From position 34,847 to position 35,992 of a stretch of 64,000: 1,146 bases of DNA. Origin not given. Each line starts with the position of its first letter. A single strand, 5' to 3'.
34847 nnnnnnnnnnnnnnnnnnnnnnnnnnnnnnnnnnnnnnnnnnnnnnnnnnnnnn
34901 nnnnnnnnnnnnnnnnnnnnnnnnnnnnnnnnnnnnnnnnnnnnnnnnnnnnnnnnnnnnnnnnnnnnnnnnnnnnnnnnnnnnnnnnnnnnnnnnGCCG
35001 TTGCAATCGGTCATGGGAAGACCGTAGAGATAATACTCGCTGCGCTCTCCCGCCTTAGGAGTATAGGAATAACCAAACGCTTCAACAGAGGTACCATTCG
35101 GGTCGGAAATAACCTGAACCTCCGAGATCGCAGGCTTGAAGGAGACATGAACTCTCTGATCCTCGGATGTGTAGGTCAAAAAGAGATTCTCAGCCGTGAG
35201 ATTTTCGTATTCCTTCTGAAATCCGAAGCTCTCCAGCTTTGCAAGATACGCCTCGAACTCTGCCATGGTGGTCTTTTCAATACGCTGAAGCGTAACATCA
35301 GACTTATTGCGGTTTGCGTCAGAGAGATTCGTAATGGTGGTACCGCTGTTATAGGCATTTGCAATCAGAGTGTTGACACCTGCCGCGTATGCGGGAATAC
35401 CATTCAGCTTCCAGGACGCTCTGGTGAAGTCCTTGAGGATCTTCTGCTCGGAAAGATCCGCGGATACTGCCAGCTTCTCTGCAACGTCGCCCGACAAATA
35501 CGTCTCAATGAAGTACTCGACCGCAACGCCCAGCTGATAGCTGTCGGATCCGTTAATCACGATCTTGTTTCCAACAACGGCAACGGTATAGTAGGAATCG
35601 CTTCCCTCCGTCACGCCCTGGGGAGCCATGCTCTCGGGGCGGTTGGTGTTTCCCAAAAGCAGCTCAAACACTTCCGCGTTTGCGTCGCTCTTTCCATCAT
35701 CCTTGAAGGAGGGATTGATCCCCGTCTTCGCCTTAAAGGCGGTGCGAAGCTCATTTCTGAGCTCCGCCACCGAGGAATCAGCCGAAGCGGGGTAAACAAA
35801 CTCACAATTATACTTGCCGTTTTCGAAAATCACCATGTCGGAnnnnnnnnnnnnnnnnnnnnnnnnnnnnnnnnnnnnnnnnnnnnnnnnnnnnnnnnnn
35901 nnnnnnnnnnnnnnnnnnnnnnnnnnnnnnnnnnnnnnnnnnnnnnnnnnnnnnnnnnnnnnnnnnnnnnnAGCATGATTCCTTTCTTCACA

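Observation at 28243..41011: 12.7 kb operon encoding only exported proteins, built around four tandem copies of a lipoprotein with an unusual domain fusion (glycosidase-accessory-like N-domain + ComEC-type MBL hydrolase)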

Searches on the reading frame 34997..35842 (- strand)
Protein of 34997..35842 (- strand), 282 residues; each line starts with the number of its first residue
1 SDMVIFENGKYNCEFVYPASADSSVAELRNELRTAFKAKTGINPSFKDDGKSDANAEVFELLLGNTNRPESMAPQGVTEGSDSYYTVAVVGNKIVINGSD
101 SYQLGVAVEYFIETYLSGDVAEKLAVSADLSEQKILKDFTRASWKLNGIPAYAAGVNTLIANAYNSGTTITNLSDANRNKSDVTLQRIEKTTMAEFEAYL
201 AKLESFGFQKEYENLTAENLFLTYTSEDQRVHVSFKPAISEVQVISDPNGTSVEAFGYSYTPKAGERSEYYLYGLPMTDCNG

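Call 33: search_solved_structures(query=A3, max_evalue=10, show_alignments=2)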
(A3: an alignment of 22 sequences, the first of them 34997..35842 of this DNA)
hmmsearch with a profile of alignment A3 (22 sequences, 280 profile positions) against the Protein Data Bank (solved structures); distinct sequences matched with E-value up to 10: 0.

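Call 39: predict_structure(alignment_id=A3)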
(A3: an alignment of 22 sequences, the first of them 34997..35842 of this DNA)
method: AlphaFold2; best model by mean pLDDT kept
length: 282 residues; sequences in the alignment: 22
mean_pLDDT: 89.4   pTM: 0.81
mean pLDDT of the five models: 89.4, 88.7, 87.2, 87.2, 85.9
residues with pLDDT >= 90: 202; 70-90: 58; 50-70: 18; < 50: 4
segments of 3 or more residues with pLDDT < 50: 280-282
pLDDT, mean of each block of 10 residues (from residue 1): 93 93 88 97 94 90 95 92 96 95 95 95 95 95 93 95 85 70 92 97 97 87 93 96 93 71 76 52 45
secondary structure, 60 per line:
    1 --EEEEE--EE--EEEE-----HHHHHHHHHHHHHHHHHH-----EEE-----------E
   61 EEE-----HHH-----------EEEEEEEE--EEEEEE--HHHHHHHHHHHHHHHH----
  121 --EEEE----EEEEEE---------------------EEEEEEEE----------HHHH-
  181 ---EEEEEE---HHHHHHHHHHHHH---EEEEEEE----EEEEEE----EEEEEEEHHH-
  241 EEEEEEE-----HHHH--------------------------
elements in order: E3-7 E14-17 H23-40 E46-48 E60-63 E83-90 E93-98 H101-116 E123-126 E131-136 E158-165 H176-179 E184-189 H193-205 E209-215 E220-225 E230-236 E241-247 H253-256

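Call 41: fold_search(model_id=the predicted structure, library=pdb)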
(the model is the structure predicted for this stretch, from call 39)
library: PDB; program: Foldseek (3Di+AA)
matches with E <= 10: 1131; with E <= 0.001: 27
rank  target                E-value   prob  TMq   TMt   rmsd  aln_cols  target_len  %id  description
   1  4c90_A                1.2e-05  1.00  0.39  0.14   3.4       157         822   13  Evidence that GH115 alpha-glucuronidase activity is dependent on conformational flexibility (released 2013-11-13)
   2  8pxt_B                2.4e-05  1.00  0.32  0.16   5.8       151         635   13  Targeting extended blood antigens by Akkermansia muciniphila enzymes unveils a missing link for generating universal d (released 2024-02-28)
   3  4zmh_B                3.3e-05  1.00  0.38  0.12   4.0       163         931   16  Crystal structure of a five-domain GH115 alpha-Glucuronidase from the Marine Bacterium Saccharophagus degradans 2-40T (released 2016-05-04)
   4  6pwi_A                3.3e-05  1.00  0.31  0.16   5.0       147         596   13  Structure of CpGH84D (released 2019-09-11)
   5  8pxu_C                3.5e-05  1.00  0.32  0.16   5.7       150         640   13  Targeting extended blood antigens by Akkermansia muciniphila enzymes unveils a missing link for generating universal d (released 2024-02-28)
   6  8pxu_A                3.7e-05  1.00  0.31  0.15   6.1       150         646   14  Targeting extended blood antigens by Akkermansia muciniphila enzymes unveils a missing link for generating universal d (released 2024-02-28)
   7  8pxu_B                5.3e-05  1.00  0.30  0.15   6.1       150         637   13  Targeting extended blood antigens by Akkermansia muciniphila enzymes unveils a missing link for generating universal d (released 2024-02-28)
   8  7pxq                  6.0e-05  1.00  0.36  0.13   4.3       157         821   13  GH115 alpha-1,2-glucuronidase D303A (released 2022-01-19)
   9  8pxv_B                6.0e-05  1.00  0.32  0.16   4.9       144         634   11  Targeting extended blood antigens by Akkermansia muciniphila enzymes unveils a missing link for generating universal d (released 2024-02-28)
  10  8pxv_C                6.0e-05  1.00  0.32  0.16   5.8       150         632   13  Targeting extended blood antigens by Akkermansia muciniphila enzymes unveils a missing link for generating universal d (released 2024-02-28)
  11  6pv4_C                7.6e-05  1.00  0.29  0.15   5.4       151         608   12  Structure of CpGH84A (released 2019-09-11)
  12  4c91_A                1.2e-04  1.00  0.39  0.14   3.4       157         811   13  Evidence that GH115 alpha-glucuronidase activity is dependent on conformational flexibility (released 2013-11-13)
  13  4zmh_A                1.2e-04  1.00  0.37  0.12   3.9       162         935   15  Crystal structure of a five-domain GH115 alpha-Glucuronidase from the Marine Bacterium Saccharophagus degradans 2-40T (released 2016-05-04)
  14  4c90_B                1.3e-04  1.00  0.38  0.14   3.6       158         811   13  Evidence that GH115 alpha-glucuronidase activity is dependent on conformational flexibility (released 2013-11-13)
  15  6pv4_D                1.7e-04  1.00  0.31  0.16   5.4       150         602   11  Structure of CpGH84A (released 2019-09-11)
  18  6pwi_B                2.0e-04  1.00  0.30  0.16   5.3       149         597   13  Structure of CpGH84D (released 2019-09-11)
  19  7dup                  3.4e-04  1.00  0.31  0.18   4.7       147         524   12  Apo structure of wild type Bt4394, a GH20 family sulfoglycosidase (released 2022-01-19)
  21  8pxt_A                4.6e-04  1.00  0.33  0.16   5.0       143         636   10  Targeting extended blood antigens by Akkermansia muciniphila enzymes unveils a missing link for generating universal d (released 2024-02-28)
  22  1mqq                  4.9e-04  1.00  0.32  0.15   4.8       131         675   17  THE CRYSTAL STRUCTURE OF ALPHA-D-GLUCURONIDASE FROM BACILLUS STEAROTHERMOPHILUS T-1 COMPLEXED WITH GLUCURONIC ACID (released 2003-09-17)
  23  8pxt_C                5.6e-04  1.00  0.29  0.15   8.7       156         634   14  Targeting extended blood antigens by Akkermansia muciniphila enzymes unveils a missing link for generating universal d (released 2024-02-28)
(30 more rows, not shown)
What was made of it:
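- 34064..35971 (-): Paralog P4, a 635-aa lipoprotein (MMGAC|SS). GH20b-like N-domain at 35432-35839, middle alpha+beta domain at 34997-35419, MBL domain at 34088-34984. N-domain hit to 4c90 (GH115) at 1e-5, and to 8pxt, 7dup, 6pwi and 1mqq (call 41).
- On GH20b/NAGLU_N-type accessory domain: Foldseek hits to 4c90, 8pxt, 4zmh, 6pwi, 7dup and 1mqq at E of 1e-5 to 5e-4 over about 150 residues (call 41).
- Closest known: GH20b / NAGLU_N / GH67N / GH115 N-terminal domain of glycosidases. Same: The fold of residues about 45-180 matches (call 41).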

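Call 46: search_protein_representatives(protein=window:34997-35842:-)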
Query: 282 residues. Proteins with E-value up to 0.001 (for the whole library): 889; up to 1e-10: 155; up to 1e-30: 9. The best 150 are listed.
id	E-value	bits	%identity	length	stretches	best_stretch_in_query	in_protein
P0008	1.9e-128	443.6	74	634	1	2-278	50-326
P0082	1.5e-46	175.2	32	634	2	2-279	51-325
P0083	9.5e-46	172.6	37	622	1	3-278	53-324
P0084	5.4e-45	170.1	53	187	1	4-155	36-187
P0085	4.2e-38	147.5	35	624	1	2-278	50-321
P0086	3.2e-37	144.6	34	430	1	4-277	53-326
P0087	5.2e-36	140.6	36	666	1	3-276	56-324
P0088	7.2e-36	140.2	35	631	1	17-277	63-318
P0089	3.5e-33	131.4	31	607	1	4-278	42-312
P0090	2.1e-30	122.2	30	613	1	4-277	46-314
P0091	1.5e-29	119.5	32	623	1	41-278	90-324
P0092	7.4e-28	113.9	29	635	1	3-275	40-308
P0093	2.5e-26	108.9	33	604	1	5-276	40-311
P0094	5.6e-26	107.8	53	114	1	3-116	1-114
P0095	1.2e-25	106.7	34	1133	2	142-279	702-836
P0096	1.2e-25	106.6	30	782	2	14-278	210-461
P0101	1.7e-21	93.1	35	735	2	27-251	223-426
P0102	3.6e-21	92.0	35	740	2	14-123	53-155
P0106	7.5e-20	87.7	32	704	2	3-266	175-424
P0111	1.4e-18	83.5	31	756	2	31-120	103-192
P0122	7.1e-17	77.9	31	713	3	23-118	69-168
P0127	3.8e-16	75.5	32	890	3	5-120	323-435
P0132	1.3e-15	73.8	33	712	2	4-117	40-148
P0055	3.5e-15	72.4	39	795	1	139-280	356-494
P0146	3.9e-14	69.0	31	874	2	17-249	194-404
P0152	9.3e-14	67.7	28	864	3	5-121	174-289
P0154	1.0e-13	67.6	34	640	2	5-132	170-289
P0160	1.6e-13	67.0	31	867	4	4-121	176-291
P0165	2.3e-13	66.5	38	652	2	5-129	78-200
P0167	3.0e-13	66.1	29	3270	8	19-121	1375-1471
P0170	3.3e-13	65.9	32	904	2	14-136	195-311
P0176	1.3e-12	64.0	31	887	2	25-125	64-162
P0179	1.5e-12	63.7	36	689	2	8-129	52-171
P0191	5.6e-12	61.9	36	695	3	14-119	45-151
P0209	1.8e-11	60.2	31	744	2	4-161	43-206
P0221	4.6e-11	58.9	30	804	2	15-123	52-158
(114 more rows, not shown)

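Call 47: search_protein_families(library=pfam, proteins=[P0101, P0102, P0106, P0111, P0122, P0127, P0132, P0096, P0095, P0146], max_evalue=0.01)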
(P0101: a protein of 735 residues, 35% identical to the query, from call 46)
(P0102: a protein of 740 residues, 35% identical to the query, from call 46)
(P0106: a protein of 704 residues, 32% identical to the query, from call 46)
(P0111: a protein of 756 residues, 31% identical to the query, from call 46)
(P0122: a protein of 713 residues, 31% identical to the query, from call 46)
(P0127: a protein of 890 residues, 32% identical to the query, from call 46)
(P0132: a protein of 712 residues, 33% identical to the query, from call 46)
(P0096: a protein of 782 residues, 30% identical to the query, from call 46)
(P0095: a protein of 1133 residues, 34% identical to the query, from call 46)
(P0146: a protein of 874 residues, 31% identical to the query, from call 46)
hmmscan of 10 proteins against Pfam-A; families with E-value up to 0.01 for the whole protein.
P0101 (735 aa): 2 families
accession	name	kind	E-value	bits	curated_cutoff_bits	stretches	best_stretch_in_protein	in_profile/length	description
PF00753.33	Lactamase_B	-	2.3e-06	28.1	22.7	1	461-531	5-68/196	Metallo-beta-lactamase superfamily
PF12706.13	Lactamase_B_2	-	0.0071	16.4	27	0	507-632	31-145/200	Beta-lactamase superfamily domain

P0102 (740 aa): 0 families

P0106 (704 aa): 2 families
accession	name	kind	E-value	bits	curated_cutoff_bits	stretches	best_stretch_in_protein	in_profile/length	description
PF00753.33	Lactamase_B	-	1.7e-06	28.6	22.7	1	438-529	4-88/196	Metallo-beta-lactamase superfamily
PF02046.20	COX6A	-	0.0043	17.9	25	1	485-539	58-106/112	Cytochrome c oxidase subunit VIa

P0111 (756 aa): 2 families
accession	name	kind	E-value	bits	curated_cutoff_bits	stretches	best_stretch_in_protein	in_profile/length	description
PF00753.33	Lactamase_B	-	5e-08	33.6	22.7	1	482-576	6-93/196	Metallo-beta-lactamase superfamily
PF12706.13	Lactamase_B_2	-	0.00026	21.1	27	1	527-655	31-149/200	Beta-lactamase superfamily domain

P0122 (713 aa): 1 family
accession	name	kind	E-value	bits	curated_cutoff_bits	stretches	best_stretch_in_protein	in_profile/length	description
PF00753.33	Lactamase_B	-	3.9e-07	30.6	22.7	1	457-620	11-150/196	Metallo-beta-lactamase superfamily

P0127 (890 aa): 1 family
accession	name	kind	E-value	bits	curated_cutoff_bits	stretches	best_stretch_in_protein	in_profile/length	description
PF00753.33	Lactamase_B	-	2.3e-05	24.9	22.7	1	593-666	4-71/196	Metallo-beta-lactamase superfamily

P0132 (712 aa): 1 family
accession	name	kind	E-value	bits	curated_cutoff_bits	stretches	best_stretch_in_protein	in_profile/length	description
PF00753.33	Lactamase_B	-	1.8e-05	25.2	22.7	1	452-633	6-158/196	Metallo-beta-lactamase superfamily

P0096 (782 aa): 3 families
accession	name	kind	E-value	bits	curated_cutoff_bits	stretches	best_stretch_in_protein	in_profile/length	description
PF00753.33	Lactamase_B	-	0.00021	21.8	22.7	1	471-658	7-161/196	Metallo-beta-lactamase superfamily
PF20234.3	DUF6591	-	0.00056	20.2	27.1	1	340-427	8-93/228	Family of unknown function (DUF6591)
PF12706.13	Lactamase_B_2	-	0.0018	18.3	27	1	512-661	24-161/200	Beta-lactamase superfamily domain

P0095 (1133 aa): 1 family
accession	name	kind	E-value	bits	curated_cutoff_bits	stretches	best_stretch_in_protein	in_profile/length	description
PF00753.33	Lactamase_B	-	5.6e-05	23.6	22.7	0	897-1041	43-161/196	Metallo-beta-lactamase superfamily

P0146 (874 aa): 2 families
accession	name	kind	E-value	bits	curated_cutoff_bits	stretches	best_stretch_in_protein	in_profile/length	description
PF00753.33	Lactamase_B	-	1.7e-05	25.3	22.7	1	438-518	6-80/196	Metallo-beta-lactamase superfamily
PF12706.13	Lactamase_B_2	-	0.00028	21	27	1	475-602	24-144/200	Beta-lactamase superfamily domain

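Call 48: list_cluster_members(proteins=[P0101, P0102, P0111, P0122, P0127, P0082, P0083, P0087, P0095, P0167])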
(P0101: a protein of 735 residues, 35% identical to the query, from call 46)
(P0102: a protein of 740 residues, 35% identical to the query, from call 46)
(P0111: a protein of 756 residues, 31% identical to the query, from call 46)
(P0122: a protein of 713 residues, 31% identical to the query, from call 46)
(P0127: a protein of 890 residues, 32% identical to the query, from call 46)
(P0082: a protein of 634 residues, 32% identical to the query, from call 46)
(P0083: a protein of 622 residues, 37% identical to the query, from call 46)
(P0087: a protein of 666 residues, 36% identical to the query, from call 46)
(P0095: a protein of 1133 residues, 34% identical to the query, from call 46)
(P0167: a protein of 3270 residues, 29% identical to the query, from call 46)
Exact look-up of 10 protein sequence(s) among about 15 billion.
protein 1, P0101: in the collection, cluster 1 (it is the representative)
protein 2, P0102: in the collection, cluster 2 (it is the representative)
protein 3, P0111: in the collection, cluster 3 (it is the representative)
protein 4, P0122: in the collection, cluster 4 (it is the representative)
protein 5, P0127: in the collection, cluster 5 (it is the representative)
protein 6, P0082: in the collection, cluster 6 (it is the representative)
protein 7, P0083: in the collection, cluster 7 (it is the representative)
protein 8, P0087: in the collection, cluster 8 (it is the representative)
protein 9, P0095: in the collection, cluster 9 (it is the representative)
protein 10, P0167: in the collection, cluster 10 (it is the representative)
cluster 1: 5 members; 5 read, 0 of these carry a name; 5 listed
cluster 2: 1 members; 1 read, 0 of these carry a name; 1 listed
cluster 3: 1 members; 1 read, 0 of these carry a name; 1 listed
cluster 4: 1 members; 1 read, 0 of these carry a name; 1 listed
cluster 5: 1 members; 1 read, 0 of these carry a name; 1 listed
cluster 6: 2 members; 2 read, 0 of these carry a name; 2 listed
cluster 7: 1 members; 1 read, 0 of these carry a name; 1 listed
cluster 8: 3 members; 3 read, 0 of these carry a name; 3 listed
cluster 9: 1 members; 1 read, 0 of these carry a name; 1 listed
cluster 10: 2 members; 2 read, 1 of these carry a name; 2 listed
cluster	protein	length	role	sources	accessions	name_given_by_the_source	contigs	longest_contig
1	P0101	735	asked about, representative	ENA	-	-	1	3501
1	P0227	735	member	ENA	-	-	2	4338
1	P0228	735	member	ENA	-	-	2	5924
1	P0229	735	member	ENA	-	-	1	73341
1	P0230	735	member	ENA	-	-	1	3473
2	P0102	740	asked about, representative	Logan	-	-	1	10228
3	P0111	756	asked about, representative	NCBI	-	-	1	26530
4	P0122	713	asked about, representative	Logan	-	-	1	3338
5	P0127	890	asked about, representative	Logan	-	-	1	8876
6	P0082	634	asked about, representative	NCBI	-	-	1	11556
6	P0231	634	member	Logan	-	-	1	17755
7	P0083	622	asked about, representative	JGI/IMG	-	-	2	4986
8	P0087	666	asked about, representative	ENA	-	-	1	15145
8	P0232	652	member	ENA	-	-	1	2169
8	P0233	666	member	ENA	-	-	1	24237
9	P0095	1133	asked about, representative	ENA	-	-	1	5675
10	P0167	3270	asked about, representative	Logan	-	-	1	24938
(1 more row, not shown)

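Call 61: search_protein_families(library=pfam, proteins=[P0167], max_evalue=0.001)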
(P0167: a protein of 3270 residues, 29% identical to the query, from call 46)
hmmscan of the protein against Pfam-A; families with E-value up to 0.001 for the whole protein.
P0167 (3270 aa): 3 families
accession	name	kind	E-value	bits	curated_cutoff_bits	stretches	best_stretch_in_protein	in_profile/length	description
PF13472.12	Lipase_GDSL_2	-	2.7e-18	67.5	32.9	1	2200-2384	1-178/178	GDSL-like Lipase/Acylhydrolase family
PF03372.29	Exo_endo_phos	-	1.2e-13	51.7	24.5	1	1518-1663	18-154/225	Endonuclease/Exonuclease/phosphatase family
PF00657.28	Lipase_GDSL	-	2.3e-07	31.6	23.6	1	2198-2385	1-204/208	GDSL-like Lipase/Acylhydrolase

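Call 63: search_protein_families(library=pfam, alignment_id=A4, max_evalue=0.01)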
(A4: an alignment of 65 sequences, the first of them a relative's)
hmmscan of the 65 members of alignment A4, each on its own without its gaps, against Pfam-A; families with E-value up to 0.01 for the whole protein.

A. member 1, P0082 (634 aa): 1 family
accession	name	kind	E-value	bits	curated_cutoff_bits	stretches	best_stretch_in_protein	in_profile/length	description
PF00753.33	Lactamase_B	-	0.00025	21.5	22.7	1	350-422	12-67/196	Metallo-beta-lactamase superfamily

B. families by the number of members that match (of 65 scanned): 17 families
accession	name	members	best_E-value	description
PF00753.33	Lactamase_B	47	6.7e-14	Metallo-beta-lactamase superfamily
PF12706.13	Lactamase_B_2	17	1e-07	Beta-lactamase superfamily domain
PF12971.12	NAGLU_N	8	8.5e-05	Alpha-N-acetylglucosaminidase (NAGLU) N-terminal domain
PF02838.20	Glyco_hydro_20b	5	1.5e-05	Glycosyl hydrolase family 20, domain 2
PF00149.33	Metallophos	2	1.5e-08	Calcineurin-like phosphoesterase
PF20234.3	DUF6591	2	3.8e-05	Family of unknown function (DUF6591)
PF03372.29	Exo_endo_phos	1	7.4e-06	Endonuclease/Exonuclease/phosphatase family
PF03009.23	GDPD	1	2.1e-05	Glycerophosphoryl diester phosphodiesterase family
PF21827.1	New_glue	1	0.00015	New glue protein family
PF12850.12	Metallophos_2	1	0.0025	Calcineurin-like phosphoesterase superfamily domain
PF10185.14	Mesd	1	0.0027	Chaperone for wingless signalling and trafficking of LDL receptor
PF23023.1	Anti-Pycsar_Apyc1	1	0.0027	Anti-Pycsar protein Apyc1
PF17164.10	DUF5122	1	0.0029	Domain of unknown function (DUF5122) beta-propeller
PF02046.20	COX6A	1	0.0043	Cytochrome c oxidase subunit VIa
PF08800.15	BT4734-like_N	1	0.0072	BT4734-like, N-terminal domain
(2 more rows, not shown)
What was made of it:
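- On Metallo-beta-lactamase superfamily (Pfam PF00753): 47 of 65 superfamily members hit at E < 0.01 (call 63).
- On GH20b/NAGLU_N-type accessory domain: Glyco_hydro_20b and NAGLU_N are hit in 13 of 65 relatives (call 63).
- Closest known: GH20b / NAGLU_N / GH67N / GH115 N-terminal domain of glycosidases. Same: Sequence-level hits in relatives: Glyco_hydro_20b at 1.5e-5 and NAGLU_N at 8.5e-5 (call 63).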
